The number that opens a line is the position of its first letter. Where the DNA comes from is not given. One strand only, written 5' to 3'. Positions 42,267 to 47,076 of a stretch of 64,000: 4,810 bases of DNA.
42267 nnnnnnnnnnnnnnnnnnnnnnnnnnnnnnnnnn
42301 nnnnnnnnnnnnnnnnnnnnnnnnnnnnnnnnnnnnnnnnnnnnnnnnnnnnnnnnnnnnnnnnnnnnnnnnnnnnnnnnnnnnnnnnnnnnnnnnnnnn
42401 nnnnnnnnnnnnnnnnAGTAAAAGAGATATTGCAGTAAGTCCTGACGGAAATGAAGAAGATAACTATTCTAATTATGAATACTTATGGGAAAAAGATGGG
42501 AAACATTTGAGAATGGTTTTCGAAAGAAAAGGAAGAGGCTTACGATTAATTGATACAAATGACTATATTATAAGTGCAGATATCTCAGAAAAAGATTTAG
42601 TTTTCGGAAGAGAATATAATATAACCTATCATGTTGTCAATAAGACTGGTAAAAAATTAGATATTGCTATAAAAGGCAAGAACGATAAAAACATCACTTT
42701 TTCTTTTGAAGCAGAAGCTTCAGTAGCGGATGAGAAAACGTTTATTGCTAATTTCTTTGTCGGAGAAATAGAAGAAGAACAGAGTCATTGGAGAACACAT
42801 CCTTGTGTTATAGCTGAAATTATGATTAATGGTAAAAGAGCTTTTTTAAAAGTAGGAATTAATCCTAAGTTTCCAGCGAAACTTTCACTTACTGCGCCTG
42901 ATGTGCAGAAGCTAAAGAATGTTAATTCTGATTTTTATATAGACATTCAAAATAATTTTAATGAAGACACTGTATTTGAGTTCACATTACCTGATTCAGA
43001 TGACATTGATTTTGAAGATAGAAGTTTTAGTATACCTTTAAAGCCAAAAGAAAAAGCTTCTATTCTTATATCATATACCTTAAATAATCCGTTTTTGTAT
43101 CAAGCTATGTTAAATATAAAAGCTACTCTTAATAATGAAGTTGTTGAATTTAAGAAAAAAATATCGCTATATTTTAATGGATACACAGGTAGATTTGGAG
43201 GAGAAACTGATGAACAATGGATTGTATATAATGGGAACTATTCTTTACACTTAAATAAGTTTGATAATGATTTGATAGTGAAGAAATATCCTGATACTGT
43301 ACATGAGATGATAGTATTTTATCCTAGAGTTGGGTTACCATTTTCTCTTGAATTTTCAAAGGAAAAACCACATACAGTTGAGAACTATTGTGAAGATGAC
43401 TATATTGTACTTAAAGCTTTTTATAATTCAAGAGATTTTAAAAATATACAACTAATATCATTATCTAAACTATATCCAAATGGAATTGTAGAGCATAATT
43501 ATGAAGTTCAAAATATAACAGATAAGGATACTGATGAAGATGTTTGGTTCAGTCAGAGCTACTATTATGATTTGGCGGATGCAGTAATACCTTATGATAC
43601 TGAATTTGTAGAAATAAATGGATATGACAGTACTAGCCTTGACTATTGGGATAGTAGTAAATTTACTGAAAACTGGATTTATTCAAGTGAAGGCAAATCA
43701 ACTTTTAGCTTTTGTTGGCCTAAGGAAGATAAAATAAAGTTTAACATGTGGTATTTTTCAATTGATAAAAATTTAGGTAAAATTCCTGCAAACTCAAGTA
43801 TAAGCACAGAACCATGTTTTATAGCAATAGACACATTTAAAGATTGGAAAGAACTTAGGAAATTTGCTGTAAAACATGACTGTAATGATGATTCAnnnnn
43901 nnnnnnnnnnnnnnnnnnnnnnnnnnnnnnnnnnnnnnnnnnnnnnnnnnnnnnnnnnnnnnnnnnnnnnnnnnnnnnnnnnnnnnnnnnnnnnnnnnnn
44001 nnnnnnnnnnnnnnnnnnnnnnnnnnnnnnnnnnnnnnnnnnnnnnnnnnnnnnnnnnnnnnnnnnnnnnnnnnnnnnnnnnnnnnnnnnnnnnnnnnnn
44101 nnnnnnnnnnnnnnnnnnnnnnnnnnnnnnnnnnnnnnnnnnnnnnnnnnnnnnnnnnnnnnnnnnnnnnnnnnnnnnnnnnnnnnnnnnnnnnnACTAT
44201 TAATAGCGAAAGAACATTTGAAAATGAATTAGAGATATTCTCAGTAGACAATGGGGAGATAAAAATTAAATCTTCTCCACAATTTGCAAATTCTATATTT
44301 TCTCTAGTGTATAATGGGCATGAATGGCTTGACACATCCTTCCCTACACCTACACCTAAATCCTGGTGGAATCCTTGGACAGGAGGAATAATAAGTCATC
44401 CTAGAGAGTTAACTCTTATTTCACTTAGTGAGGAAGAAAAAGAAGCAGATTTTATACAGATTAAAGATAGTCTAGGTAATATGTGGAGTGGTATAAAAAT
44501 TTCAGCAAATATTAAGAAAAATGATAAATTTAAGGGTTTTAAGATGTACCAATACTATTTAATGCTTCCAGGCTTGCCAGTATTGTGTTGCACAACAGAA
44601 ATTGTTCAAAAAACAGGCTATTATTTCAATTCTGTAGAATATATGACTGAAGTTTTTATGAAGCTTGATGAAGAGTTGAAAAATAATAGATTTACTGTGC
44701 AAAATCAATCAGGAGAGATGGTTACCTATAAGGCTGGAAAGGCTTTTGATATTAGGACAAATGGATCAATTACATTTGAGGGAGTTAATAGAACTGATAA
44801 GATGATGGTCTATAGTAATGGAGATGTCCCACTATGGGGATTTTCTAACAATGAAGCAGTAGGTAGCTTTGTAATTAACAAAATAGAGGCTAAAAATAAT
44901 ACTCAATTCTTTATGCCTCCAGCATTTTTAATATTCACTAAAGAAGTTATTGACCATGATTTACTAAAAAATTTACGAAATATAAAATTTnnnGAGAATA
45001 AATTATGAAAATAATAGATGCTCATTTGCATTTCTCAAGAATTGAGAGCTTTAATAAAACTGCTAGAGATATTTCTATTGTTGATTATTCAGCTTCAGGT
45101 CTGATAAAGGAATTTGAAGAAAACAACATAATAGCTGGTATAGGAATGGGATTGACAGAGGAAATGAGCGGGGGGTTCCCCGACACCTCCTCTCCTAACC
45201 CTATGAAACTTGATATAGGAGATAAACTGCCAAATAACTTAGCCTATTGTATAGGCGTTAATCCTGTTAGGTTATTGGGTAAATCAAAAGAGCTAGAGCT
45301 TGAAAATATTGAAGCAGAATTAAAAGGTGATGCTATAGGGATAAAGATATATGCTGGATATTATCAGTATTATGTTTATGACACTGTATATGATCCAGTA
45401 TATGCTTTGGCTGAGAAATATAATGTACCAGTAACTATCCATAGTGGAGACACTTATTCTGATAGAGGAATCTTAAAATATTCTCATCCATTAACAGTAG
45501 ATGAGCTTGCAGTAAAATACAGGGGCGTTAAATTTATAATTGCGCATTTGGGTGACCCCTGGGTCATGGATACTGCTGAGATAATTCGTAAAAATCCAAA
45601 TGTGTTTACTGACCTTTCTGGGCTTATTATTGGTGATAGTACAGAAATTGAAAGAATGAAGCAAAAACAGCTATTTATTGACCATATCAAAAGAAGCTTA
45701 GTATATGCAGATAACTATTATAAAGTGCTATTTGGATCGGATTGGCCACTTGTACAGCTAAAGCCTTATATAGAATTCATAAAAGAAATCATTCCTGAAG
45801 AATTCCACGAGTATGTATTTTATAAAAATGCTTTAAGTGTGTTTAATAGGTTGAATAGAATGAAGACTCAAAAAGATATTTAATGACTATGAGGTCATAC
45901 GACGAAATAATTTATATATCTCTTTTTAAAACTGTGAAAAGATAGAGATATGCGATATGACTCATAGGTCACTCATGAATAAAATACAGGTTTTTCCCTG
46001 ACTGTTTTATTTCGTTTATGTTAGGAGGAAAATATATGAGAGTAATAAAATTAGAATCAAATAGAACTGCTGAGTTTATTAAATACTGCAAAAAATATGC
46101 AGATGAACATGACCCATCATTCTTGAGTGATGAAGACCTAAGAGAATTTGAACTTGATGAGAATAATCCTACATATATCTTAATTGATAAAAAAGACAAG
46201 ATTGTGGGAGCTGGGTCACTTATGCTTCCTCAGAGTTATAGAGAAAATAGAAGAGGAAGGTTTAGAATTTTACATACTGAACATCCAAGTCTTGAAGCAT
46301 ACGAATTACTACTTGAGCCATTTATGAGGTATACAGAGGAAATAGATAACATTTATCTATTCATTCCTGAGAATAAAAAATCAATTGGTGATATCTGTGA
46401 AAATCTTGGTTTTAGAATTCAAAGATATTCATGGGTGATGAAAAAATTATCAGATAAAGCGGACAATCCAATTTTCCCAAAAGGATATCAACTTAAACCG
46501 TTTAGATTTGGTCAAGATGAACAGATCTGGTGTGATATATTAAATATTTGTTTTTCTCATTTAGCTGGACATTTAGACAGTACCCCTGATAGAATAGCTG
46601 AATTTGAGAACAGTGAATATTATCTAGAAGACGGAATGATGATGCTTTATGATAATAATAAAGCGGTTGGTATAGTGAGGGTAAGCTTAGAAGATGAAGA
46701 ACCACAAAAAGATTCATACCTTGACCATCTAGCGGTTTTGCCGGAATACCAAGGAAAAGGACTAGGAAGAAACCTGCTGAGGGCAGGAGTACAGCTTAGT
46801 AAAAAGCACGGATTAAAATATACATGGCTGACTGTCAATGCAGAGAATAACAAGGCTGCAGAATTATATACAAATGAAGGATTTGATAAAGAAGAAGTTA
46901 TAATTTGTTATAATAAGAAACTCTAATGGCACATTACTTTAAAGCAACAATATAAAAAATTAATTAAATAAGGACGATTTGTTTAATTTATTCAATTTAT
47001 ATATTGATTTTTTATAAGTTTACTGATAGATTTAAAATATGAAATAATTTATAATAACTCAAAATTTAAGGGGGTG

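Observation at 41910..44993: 1032-aa protein with N-terminal GNAT domain and ~850-aa domain of unknown function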

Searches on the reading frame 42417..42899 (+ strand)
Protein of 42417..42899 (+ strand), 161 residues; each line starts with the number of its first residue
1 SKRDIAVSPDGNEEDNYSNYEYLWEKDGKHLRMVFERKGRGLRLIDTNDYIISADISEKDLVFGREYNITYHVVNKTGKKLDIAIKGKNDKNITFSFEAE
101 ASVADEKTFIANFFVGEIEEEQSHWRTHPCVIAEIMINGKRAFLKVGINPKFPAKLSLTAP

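Call 53: search_protein_families(library=pfam, proteins=[window:42417-42899:+], max_evalue=10)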
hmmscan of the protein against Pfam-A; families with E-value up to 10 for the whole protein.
window:42417-42899:+ (161 aa): 1 family
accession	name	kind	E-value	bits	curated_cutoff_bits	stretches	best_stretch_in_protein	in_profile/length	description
PF18132.6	Tyrosinase_C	-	0.054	14.5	26.9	1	106-137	15-45/121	Tyrosinase C-terminal domain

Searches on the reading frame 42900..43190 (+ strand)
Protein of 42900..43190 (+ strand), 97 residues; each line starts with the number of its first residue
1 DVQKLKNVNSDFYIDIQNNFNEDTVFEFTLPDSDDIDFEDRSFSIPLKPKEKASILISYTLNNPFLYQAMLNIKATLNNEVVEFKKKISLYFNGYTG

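Call 53: search_protein_families(library=pfam, proteins=[window:42900-43190:+], max_evalue=10)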
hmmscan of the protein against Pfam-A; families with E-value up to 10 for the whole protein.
window:42900-43190:+ (97 aa): 3 families
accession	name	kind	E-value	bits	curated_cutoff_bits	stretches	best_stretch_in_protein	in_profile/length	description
PF22073.2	Cep192_D4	-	0.00014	22.5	35.5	1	15-95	27-110/112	Cep192 domain 4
PF22076.2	Cep192_D6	-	0.027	15.1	35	1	11-64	23-71/101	Cep192 domain 6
PF15650.12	Tox-REase-9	-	0.17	12.5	27.3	1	9-55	13-59/88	Restriction endonuclease fold toxin 9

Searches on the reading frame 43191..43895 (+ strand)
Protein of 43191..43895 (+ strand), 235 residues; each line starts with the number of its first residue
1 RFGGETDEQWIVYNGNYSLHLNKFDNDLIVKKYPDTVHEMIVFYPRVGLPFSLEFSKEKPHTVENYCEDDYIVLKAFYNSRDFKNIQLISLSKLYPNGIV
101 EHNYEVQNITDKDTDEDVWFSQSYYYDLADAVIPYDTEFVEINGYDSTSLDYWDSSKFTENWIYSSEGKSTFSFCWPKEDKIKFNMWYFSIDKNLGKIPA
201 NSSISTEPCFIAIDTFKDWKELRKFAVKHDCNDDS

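Call 45: search_solved_structures(query=A4, max_evalue=10)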
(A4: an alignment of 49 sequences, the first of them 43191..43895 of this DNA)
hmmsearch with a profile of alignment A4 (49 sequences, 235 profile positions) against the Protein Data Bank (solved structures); distinct sequences matched with E-value up to 10: 3.
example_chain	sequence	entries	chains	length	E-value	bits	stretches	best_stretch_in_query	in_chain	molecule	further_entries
6xqn_A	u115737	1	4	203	0.35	13.2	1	99-147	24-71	Calcium uniporter protein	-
5a35_A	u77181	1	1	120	0.4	13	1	112-165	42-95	GLYCINE CLEAVAGE SYSTEM H PROTEIN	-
6x4s_A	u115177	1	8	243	0.49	12.7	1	99-147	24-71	Calcium uniporter protein,Protein EMRE homolog, mitochondrial-like Protein fusion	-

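Call 53: search_protein_families(library=pfam, proteins=[window:43191-43895:+], max_evalue=10)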
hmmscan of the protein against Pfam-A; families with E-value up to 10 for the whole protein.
window:43191-43895:+ (235 aa): 0 families

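Call 117: search_protein_families(library=pfam, alignment_id=A4, max_evalue=10)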
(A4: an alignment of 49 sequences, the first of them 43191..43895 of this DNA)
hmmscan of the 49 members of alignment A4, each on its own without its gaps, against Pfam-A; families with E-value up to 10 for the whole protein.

A. member 1, window:43191-43895:+ (235 aa): 0 families

B. families by the number of members that match (of 49 scanned): 12 families
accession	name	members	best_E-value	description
PF14163.11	SieB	3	0.034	Super-infection exclusion protein B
PF21584.2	2L_N_poxvirus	1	0.0055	Poxvirus, 2L, N-terminal domain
PF16795.10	Phage_integr_3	1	0.023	Archaeal phage integrase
PF11503.13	YNR034W-A-like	1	0.073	YNR034W-A-like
PF14667.12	Polysacc_synt_C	1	0.085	Polysaccharide biosynthesis C-terminal domain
PF19509.4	DUF6043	1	0.085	Family of unknown function (DUF6043)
PF25136.1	DUF7823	1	0.1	Domain of unknown function (DUF7823)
PF06566.16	Chon_Sulph_att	1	0.11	Chondroitin sulphate attachment domain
PF00972.25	Flavi_NS5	1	0.19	Flavivirus RNA-directed RNA polymerase, fingers and palm domains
PF24165.1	TMP_C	1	0.23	Tape measure protein C-terminal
PF10990.13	DUF2809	1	0.25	Protein of unknown function (DUF2809)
PF24225.1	DUF7441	1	0.3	Domain of unknown function (DUF7441)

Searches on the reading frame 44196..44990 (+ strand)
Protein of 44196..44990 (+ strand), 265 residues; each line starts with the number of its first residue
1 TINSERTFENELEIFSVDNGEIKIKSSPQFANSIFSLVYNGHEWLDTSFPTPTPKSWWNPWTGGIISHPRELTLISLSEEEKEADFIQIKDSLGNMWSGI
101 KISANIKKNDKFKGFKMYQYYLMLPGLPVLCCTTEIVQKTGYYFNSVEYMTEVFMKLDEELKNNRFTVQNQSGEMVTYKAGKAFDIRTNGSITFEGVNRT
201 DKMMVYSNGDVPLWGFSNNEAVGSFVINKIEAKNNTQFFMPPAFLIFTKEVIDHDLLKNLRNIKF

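Call 44: search_solved_structures(query=A3, max_evalue=10)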
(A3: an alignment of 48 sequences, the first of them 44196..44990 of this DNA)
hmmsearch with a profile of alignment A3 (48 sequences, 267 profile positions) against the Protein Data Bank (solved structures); distinct sequences matched with E-value up to 10: 0.

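Call 53: search_protein_families(library=pfam, proteins=[window:44196-44990:+], max_evalue=10)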
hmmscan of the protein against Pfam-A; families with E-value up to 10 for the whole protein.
window:44196-44990:+ (265 aa): 2 families
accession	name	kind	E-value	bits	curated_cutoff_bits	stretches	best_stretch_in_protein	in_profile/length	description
PF13307.12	Helicase_C_2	-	0.051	14.1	25.3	1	136-192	8-65/170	Helicase C-terminal domain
PF00631.27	G-gamma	-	0.41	11.1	27.1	1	146-178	4-35/69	GGL domain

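Call 116: search_protein_families(library=pfam, alignment_id=A3, max_evalue=10)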
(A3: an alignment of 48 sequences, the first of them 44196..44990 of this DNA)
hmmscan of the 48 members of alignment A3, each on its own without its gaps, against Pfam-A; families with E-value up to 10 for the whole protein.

A. member 1, window:44196-44990:+ (265 aa): 2 families
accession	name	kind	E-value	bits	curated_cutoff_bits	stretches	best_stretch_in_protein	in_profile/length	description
PF13307.12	Helicase_C_2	-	0.051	14.1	25.3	1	136-192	8-65/170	Helicase C-terminal domain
PF00631.27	G-gamma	-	0.41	11.1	27.1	1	146-178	4-35/69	GGL domain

B. families by the number of members that match (of 48 scanned): 13 families
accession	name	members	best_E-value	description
PF15284.11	PAGK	2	0.047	Phage-encoded virulence factor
PF05775.19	AfaD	1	0.019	Enterobacteria AfaD invasin protein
PF21618.2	OST_P1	1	0.042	Oligosaccharyl transferase, Peripheral 1 domain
PF13307.12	Helicase_C_2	1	0.051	Helicase C-terminal domain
PF18705.7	DUF5643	1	0.066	Family of unknown function (DUF5643)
PF17789.7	MG4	1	0.16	Macroglobulin domain MG4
PF21601.3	GldM_2nd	1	0.17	GldM second domain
PF05835.17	Synaphin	1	0.18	Synaphin protein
PF01064.29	Activin_recp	1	0.18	Activin types I and II receptor domain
PF01861.22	BpsA_C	1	0.24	Branched-chain polyamine synthase A C-terminal domain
PF18900.5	DUF5656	1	0.28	Protein of unknown function (DUF5656)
PF14046.11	NR_Repeat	1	0.29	Nuclear receptor repeat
PF00631.27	G-gamma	1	0.41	GGL domain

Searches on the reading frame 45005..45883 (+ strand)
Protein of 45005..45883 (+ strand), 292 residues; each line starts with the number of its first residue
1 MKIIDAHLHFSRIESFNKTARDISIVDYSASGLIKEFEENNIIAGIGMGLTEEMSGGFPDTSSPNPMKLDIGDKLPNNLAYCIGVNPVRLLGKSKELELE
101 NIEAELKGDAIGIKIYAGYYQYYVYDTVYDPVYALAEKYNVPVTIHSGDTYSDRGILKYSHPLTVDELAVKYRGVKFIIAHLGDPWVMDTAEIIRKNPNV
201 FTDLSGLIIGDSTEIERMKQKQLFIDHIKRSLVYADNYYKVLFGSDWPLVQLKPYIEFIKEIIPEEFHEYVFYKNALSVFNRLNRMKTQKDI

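Call 5: search_protein_families(library=pfam, proteins=[window:45005-45883:+], max_evalue=0.01)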
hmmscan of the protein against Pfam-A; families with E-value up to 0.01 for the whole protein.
window:45005-45883:+ (292 aa): 2 families
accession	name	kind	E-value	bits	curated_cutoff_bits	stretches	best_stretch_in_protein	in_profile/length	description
PF04909.20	Amidohydro_2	-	1.1e-24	88.2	26.4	1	93-281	89-288/289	Amidohydrolase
PF01026.27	TatD_DNase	-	1.1e-05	25.5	27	1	4-153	1-135/253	TatD related DNase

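Call 6: search_protein_families(library=ncbifam, proteins=[window:45005-45883:+], max_evalue=0.01)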
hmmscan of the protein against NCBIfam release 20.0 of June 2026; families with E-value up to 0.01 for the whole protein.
window:45005-45883:+ (292 aa): 1 family
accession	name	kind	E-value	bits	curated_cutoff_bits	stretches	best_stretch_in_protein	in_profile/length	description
NF052480.1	FuconLaconase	equivalog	0.00054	19.6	400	1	194-263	190-259/287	L-fucono-1,5-lactonase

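Call 29: search_solved_structures(query=window:45005-45883:+, max_evalue=0.1)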
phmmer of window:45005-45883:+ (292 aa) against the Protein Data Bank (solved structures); distinct sequences matched with E-value up to 0.1: 1.
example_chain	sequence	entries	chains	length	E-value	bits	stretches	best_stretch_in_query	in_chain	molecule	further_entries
3irs_A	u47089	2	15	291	0.00055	22.9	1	123-276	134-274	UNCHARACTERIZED PROTEIN BB4693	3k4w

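Call 54: search_protein_families(library=padloc, proteins=[window:45005-45883:+], max_evalue=0.01)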
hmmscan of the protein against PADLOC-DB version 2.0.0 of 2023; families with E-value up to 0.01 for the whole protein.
window:45005-45883:+ (292 aa): 0 families

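Call 79: search_solved_structures(query=A6, max_evalue=1)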
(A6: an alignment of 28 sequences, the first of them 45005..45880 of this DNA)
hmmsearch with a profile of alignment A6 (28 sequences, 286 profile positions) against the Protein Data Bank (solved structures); distinct sequences matched with E-value up to 1: 8.
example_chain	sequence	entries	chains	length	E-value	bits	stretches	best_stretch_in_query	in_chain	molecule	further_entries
3irs_A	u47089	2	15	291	1.9e-06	30.7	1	118-278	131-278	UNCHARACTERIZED PROTEIN BB4693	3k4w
1j6o_A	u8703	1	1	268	9.7e-05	25.2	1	68-152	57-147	TatD-related deoxyribonuclease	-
3cjp_A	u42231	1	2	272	0.016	17.9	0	193-266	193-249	Predicted amidohydrolase, dihydroorotase family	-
1zzm_A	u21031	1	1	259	0.021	17.5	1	76-152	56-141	putative deoxyribonuclease yjjV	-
2gzx_A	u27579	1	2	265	0.043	16.5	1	51-148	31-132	putative TatD related DNase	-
6l25_A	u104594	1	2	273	0.045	16.4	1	54-148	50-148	Deoxyribonuclease YcfH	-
8sm7_A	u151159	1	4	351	0.073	15.7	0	125-147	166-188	Amidohydrolase 2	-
3ij6_A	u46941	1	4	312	0.39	13.3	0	67-144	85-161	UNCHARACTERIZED METAL-DEPENDENT HYDROLASE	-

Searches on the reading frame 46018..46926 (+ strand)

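Call 5: search_protein_families(library=pfam, proteins=[window:46018-46926:+], max_evalue=0.01)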
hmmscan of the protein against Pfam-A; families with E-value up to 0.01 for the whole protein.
window:46018-46926:+ (302 aa): 7 families
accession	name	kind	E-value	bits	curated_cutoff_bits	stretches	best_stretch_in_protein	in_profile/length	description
PF00583.31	Acetyltransf_1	-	2.6e-20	73.3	20.7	1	174-289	7-116/116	Acetyltransferase (GNAT) family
PF13673.13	Acetyltransf_10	-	7.4e-14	52.3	23.6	1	207-291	33-109/128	Acetyltransferase (GNAT) domain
PF13508.13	Acetyltransf_7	-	7.8e-14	52.3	27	1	209-290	7-83/84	Acetyltransferase (GNAT) domain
PF08445.16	FR47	-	2.4e-06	27.8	22.1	1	231-292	20-80/86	FR47-like protein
PF14542.12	Acetyltransf_CG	-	0.0002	21.8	30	1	230-267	22-59/80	GCN5-related N-acetyl-transferase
PF13302.13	Acetyltransf_3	-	0.00049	21.2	25.4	1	205-289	52-137/138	Acetyltransferase (GNAT) domain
PF13527.13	Acetyltransf_9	-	0.0059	17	25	0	170-273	12-113/127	Acetyltransferase (GNAT) domain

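Call 6: search_protein_families(library=ncbifam, proteins=[window:46018-46926:+], max_evalue=0.01)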
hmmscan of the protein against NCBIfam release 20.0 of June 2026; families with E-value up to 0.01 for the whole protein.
window:46018-46926:+ (302 aa): 17 families
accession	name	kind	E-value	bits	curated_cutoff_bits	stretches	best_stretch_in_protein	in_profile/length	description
TIGR03448.1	mycothiol_MshD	equivalog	4e-18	65.8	163.1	1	35-298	29-294/294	mycothiol synthase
TIGR01575.1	rimI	equivalog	2.6e-13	50.3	86.4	1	196-298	23-121/132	ribosomal protein S18-alanine N-acetyltransferase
NF007025.1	PRK09491.1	equivalog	3.1e-09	36.9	173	1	235-294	65-124/145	ribosomal protein S18-alanine N-acetyltransferase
NF043067.1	AAC_6p_group_E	equivalog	1.9e-07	31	140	1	194-302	27-140/140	aminoglycoside 6'-N-acetyltransferase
NF002959.0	PRK03624.1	equivalog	3.8e-07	29.9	124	1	235-296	75-136/147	GNAT family acetyltransferase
NF053587.1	SpmdActasePaiA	equivalog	1.2e-06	28.4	250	1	207-291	61-149/172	spermidine/spermine N(1)-acetyltransferase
TIGR03103.1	trio_acet_GNAT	equivalog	4.5e-06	25.5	569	1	227-295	150-218/547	N-acetylglutaminylglutamine synthetase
NF000360.1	sat4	exception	1e-05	25.7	380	1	207-292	74-156/180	streptothricin N-acetyltransferase Sat4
NF040503.1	resist_ArsN1a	equivalog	3.1e-05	23.8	170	1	241-291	85-135/159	arsinothricin resistance N-acetyltransferase ArsN1 family A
NF000487.1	stat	exception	0.00013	21.6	420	1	235-289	107-161/189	streptothricin N-acetyltransferase STAT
NF008212.0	PRK10975.1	equivalog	0.0002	21.2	219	1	221-290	153-221/232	dTDP-4-amino-4,6-dideoxy-D-galactose acyltransferase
NF049894.1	CG3035_N_ac_Glu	equivalog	0.00026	20.3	280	1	217-291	216-291/300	N-acetylglutamate synthase, CG3035 family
NF040501.1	resist_ArsN2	equivalog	0.00044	19.9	125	1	213-276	33-93/133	arsenic resistance N-acetyltransferase ArsN2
NF007807.0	PRK10514.1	equivalog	0.00066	19.6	134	1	231-291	69-124/147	acetyltransferase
NF011709.0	PRK15130.1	equivalog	0.0041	17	218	0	238-294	88-145/186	spermidine N1-acetyltransferase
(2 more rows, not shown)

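Call 54: search_protein_families(library=padloc, proteins=[window:46018-46926:+], max_evalue=0.01)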
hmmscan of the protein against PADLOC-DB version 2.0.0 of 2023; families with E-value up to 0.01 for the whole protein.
window:46018-46926:+ (302 aa): 1 family
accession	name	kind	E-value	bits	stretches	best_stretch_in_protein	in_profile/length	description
PDLC04421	PDC-M11A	-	0.0016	15.2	0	226-292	220-286/486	-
